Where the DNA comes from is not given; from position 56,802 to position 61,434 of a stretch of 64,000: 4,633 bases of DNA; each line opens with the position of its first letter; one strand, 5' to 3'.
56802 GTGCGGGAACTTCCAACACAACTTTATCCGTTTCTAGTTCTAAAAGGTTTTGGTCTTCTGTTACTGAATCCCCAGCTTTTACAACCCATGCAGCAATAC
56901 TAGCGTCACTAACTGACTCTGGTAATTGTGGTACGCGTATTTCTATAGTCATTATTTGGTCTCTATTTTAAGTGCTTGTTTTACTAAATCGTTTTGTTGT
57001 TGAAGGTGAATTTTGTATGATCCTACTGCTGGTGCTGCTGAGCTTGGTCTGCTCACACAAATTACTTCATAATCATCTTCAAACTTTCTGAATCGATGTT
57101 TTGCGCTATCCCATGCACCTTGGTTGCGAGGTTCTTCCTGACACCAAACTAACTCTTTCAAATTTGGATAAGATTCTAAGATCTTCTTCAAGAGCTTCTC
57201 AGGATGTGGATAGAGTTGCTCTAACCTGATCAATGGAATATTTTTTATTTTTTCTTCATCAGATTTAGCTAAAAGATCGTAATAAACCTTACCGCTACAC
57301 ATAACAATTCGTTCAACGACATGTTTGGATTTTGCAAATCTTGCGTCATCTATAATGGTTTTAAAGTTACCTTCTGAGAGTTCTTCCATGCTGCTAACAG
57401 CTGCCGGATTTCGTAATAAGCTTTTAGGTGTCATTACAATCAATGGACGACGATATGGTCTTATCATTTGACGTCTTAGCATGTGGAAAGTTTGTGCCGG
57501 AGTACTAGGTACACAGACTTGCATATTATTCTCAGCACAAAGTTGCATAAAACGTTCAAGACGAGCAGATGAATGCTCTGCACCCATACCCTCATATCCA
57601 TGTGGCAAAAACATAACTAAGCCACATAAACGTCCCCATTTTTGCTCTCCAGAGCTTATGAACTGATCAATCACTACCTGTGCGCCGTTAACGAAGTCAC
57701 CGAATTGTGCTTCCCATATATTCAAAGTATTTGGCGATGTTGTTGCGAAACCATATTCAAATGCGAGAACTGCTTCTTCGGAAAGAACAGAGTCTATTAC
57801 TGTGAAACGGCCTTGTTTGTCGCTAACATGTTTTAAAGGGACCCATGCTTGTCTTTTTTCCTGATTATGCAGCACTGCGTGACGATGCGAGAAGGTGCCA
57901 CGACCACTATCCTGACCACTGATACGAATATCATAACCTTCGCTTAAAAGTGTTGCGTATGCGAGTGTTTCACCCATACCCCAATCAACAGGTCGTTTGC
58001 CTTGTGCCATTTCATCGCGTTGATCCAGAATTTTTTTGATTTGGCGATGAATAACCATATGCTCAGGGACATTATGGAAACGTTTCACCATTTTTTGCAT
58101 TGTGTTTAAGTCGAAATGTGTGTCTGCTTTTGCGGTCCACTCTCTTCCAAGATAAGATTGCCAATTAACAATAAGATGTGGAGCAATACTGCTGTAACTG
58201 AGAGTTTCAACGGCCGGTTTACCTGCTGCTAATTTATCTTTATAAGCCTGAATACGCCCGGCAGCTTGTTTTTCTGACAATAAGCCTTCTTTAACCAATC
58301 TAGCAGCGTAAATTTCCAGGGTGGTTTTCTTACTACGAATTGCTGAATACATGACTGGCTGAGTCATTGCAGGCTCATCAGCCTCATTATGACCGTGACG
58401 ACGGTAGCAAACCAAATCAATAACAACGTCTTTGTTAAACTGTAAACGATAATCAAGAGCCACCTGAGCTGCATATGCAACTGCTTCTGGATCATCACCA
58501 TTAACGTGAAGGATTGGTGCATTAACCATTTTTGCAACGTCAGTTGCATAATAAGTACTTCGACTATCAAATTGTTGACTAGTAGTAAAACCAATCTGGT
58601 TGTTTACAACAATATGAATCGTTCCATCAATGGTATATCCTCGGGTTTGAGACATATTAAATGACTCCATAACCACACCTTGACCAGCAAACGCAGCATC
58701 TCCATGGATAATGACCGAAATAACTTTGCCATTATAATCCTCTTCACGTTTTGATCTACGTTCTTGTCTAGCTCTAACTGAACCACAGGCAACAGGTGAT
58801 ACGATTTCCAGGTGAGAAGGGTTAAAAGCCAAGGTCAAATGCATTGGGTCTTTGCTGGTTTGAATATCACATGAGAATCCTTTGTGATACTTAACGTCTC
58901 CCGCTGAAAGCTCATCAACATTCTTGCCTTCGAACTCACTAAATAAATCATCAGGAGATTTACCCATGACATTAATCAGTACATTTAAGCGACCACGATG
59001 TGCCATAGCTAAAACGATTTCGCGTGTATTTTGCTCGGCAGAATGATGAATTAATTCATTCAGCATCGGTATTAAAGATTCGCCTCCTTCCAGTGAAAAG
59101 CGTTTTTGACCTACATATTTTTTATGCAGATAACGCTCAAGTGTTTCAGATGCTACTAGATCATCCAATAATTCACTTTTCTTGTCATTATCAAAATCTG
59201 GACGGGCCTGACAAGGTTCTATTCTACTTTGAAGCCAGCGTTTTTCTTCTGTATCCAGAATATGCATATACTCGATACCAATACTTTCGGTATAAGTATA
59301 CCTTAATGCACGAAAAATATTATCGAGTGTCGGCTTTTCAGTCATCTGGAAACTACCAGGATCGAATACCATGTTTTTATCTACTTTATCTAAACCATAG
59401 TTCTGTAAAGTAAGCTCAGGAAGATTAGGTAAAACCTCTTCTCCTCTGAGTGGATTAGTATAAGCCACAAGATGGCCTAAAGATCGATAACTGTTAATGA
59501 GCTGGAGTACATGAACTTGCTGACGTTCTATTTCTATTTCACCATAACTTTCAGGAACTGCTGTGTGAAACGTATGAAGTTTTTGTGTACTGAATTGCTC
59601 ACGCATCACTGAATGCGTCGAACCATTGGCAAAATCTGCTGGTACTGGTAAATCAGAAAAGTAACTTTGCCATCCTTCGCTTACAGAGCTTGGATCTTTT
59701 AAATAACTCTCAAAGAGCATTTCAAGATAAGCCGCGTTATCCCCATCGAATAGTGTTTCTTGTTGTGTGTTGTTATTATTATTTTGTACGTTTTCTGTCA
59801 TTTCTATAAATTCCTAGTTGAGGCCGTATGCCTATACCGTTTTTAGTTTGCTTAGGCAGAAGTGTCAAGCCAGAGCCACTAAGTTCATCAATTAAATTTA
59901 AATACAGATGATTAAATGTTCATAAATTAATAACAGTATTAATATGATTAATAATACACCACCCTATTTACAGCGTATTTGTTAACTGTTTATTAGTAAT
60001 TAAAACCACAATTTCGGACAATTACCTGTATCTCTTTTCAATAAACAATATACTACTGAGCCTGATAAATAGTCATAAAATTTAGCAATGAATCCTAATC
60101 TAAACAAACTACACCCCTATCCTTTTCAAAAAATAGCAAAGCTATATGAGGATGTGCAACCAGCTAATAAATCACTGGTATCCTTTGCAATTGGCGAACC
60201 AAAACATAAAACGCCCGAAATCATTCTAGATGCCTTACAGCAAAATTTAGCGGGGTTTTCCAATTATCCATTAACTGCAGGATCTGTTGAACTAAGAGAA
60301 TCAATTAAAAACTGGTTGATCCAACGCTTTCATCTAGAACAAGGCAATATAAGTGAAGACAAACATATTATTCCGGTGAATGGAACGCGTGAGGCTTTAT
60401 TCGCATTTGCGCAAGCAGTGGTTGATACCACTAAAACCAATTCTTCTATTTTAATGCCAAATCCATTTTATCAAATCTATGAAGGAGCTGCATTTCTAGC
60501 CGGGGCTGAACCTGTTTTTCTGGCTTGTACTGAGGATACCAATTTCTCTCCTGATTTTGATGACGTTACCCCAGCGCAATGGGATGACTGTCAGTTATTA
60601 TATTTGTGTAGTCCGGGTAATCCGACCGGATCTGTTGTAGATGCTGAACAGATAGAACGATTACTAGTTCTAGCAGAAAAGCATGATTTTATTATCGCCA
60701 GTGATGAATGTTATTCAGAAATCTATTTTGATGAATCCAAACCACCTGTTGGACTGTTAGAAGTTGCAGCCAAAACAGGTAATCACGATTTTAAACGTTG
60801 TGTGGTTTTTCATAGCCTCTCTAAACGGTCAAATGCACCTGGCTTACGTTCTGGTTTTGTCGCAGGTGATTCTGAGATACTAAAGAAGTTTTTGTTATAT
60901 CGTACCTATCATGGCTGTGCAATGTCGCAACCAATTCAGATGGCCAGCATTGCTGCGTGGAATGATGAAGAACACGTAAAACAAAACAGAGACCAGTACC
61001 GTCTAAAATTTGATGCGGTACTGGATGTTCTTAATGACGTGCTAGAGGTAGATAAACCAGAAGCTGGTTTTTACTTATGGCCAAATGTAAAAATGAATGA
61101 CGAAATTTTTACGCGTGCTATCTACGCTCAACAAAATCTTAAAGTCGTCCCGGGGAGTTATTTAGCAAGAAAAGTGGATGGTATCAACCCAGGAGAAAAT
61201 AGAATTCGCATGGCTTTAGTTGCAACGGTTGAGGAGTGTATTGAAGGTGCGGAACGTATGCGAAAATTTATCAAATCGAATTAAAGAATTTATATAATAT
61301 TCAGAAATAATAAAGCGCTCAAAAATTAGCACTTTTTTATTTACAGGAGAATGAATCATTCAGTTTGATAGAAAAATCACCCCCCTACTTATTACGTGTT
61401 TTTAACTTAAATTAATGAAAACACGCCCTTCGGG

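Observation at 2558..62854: Dense family of modular GTAG-ended intergenic elements (REP/REPIN-like), best candidate for an undescribed system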

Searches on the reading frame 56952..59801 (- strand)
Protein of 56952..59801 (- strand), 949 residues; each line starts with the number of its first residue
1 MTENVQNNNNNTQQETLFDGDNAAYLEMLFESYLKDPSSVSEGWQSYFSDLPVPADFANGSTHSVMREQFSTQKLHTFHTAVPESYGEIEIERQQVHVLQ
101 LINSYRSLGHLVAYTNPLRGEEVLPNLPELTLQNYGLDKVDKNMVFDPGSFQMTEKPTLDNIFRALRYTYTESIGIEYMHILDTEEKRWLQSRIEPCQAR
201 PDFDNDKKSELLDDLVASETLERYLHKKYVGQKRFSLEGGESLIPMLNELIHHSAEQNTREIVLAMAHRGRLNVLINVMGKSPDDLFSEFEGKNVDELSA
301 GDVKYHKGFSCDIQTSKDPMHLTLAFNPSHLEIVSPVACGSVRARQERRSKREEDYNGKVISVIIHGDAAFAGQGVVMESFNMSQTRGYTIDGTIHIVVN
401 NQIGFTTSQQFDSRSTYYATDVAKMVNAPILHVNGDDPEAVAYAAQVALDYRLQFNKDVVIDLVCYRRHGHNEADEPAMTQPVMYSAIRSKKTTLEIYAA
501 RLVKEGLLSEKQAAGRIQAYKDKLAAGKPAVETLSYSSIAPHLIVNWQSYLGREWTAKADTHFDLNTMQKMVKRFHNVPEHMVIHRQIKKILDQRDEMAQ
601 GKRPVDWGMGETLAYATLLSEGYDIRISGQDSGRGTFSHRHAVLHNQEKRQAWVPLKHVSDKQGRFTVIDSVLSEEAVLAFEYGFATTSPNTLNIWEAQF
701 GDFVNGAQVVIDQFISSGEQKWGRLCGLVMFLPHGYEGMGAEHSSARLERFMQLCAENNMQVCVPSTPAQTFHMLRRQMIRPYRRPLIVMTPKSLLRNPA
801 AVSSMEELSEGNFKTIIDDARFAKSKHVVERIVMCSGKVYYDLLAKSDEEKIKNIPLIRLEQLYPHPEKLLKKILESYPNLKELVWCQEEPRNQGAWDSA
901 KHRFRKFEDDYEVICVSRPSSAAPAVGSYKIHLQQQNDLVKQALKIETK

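Call 90: search_protein_families(library=pfam, proteins=[window:56952-59801:-], max_evalue=0.00001)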
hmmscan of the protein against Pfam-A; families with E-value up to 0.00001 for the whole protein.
window:56952-59801:- (949 aa): 4 families
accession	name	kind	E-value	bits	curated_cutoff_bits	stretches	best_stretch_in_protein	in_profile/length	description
PF00676.26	E1_dh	-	2e-57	194.9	22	1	217-515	5-275/300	Dehydrogenase E1 component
PF02779.29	Transket_pyr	-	5.9e-52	176.3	27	1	604-797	2-173/174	Transketolase, pyrimidine binding domain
PF16870.10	OxoGdeHyase_C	-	6.8e-47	159.4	27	1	802-944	1-151/151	2-oxoglutarate dehydrogenase C-terminal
PF16078.10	2-oxogl_dehyd_N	-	2.8e-13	49.6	27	1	18-52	4-38/41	2-oxoglutarate dehydrogenase N-terminus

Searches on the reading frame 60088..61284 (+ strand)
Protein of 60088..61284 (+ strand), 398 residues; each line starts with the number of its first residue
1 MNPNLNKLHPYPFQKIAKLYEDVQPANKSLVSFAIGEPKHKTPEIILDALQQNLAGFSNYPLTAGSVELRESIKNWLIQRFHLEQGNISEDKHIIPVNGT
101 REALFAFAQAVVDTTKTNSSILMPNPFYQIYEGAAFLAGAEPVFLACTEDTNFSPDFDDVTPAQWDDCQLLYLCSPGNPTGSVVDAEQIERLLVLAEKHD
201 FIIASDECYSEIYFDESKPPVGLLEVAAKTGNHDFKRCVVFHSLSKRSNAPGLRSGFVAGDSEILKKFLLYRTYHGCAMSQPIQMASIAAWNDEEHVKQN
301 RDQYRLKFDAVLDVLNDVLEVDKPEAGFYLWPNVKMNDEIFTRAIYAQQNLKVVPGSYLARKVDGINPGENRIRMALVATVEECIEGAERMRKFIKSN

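Call 8: search_protein_families(library=ncbifam, proteins=[window:60088-61284:+])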
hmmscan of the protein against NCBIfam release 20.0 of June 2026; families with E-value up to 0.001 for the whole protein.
window:60088-61284:+ (398 aa): 67 families (the best 25 are shown)
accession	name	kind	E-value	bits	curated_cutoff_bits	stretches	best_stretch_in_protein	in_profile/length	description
TIGR03538.1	DapC_gpp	equivalog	1.6e-188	626.5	474.6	1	1-395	1-395/395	succinyldiaminopimelate transaminase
NF004494.0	PRK05839.1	equivalog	1e-109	366.7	485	1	8-396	3-373/376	succinyldiaminopimelate transaminase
TIGR03537.1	DapC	equivalog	8.9e-70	235.3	453.6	1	30-388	2-344/350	succinyldiaminopimelate transaminase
NF006756.0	PRK09276.1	subfamily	1.7e-64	218.2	507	1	4-393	7-384/387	LL-diaminopimelate aminotransferase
TIGR03539.1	DapC_actino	equivalog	2.2e-63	214.5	355.65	1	10-391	3-356/357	succinyldiaminopimelate transaminase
TIGR03540.1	DapC_direct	equivalog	1.4e-61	208.6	593.25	1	4-393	5-382/383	LL-diaminopimelate aminotransferase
NF041364.1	GntC_guanitoxin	equivalog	1e-51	175.9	415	1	32-394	2-356/356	guanitoxin biosynthesis PLP-dependent (S)-gamma-hydroxy-L-arginine cyclodehydratase GntC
NF005817.0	PRK07683.1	equivalog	2.6e-45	154.8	575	1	15-397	16-383/387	aminotransferase A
NF006033.0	PRK08175.1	equivalog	7.4e-44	150.3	647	1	5-378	13-377/407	alanine transaminase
NF005816.0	PRK07682.1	equivalog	1.9e-43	148.5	620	1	22-397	23-385/390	aminotransferase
NF006604.0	PRK09148.1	equivalog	2.4e-42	145.4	648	1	5-397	8-391/406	LL-diaminopimelate aminotransferase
NF004611.0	PRK05942.1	equivalog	3e-42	145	628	1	5-393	12-388/394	aspartate aminotransferase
NF005815.0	PRK07681.1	equivalog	3.8e-42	144.7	545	1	12-393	16-384/399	LL-diaminopimelate aminotransferase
NF041091.1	asp_aminotase_Arch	equivalog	3.8e-42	144.5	550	1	21-396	20-376/376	aspartate aminotransferase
NF005977.0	PRK08068.1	subfamily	5.2e-41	141.1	494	1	8-393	9-385/391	transaminase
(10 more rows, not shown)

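Call 101: find_encoding_contigs(protein=window:60088-61284:+, flank=10000, max_places=1)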
Protein window:60088-61284:+ (398 aa): no gene with exactly this product is on record in the collection.
